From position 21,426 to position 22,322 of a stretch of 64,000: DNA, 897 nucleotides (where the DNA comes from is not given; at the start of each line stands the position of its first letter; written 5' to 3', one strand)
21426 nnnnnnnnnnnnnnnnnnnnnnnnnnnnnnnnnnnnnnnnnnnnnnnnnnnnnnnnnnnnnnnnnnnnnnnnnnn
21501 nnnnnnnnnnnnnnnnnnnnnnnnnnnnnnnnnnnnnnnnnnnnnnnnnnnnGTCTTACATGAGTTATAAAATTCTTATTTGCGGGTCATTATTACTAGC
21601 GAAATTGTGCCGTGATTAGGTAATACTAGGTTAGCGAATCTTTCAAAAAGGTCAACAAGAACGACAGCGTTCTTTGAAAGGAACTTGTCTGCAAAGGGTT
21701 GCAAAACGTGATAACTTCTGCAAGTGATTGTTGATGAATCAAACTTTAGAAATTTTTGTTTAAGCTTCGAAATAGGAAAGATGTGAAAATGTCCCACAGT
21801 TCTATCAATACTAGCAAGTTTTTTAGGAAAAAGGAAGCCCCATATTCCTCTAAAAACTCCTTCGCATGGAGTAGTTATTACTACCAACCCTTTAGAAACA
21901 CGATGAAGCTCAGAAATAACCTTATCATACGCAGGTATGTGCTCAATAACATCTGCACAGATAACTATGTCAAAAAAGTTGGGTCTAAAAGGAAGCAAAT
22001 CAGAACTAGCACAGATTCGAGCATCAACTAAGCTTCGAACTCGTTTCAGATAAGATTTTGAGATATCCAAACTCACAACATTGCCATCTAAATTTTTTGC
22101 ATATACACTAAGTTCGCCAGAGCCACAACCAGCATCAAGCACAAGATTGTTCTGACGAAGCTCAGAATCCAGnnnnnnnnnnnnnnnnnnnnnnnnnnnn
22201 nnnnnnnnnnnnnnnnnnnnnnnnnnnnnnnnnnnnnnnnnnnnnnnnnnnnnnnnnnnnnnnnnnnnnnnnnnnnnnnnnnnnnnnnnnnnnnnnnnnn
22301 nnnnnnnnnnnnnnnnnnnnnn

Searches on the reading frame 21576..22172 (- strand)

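Call 50: search_protein_families(library=pfam, proteins=[window:21576-22172:-], max_evalue=0.000001)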
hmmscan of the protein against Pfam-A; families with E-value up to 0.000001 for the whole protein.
window:21576-22172:- (198 aa): 5 families
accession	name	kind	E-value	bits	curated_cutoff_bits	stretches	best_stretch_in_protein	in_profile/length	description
PF08241.18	Methyltransf_11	-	7.1e-17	62.3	21.2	1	12-94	1-88/95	Methyltransferase domain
PF13649.12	Methyltransf_25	-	2.1e-13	51.2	27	1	11-94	1-94/97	Methyltransferase domain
PF13847.12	Methyltransf_31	-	5.3e-13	49.3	27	1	7-103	3-113/145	Methyltransferase domain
PF13489.12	Methyltransf_23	-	2.1e-11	44.3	27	1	6-141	21-154/164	Methyltransferase domain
PF08242.18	Methyltransf_12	-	1.1e-09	39.3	30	1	12-92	1-91/98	Methyltransferase domain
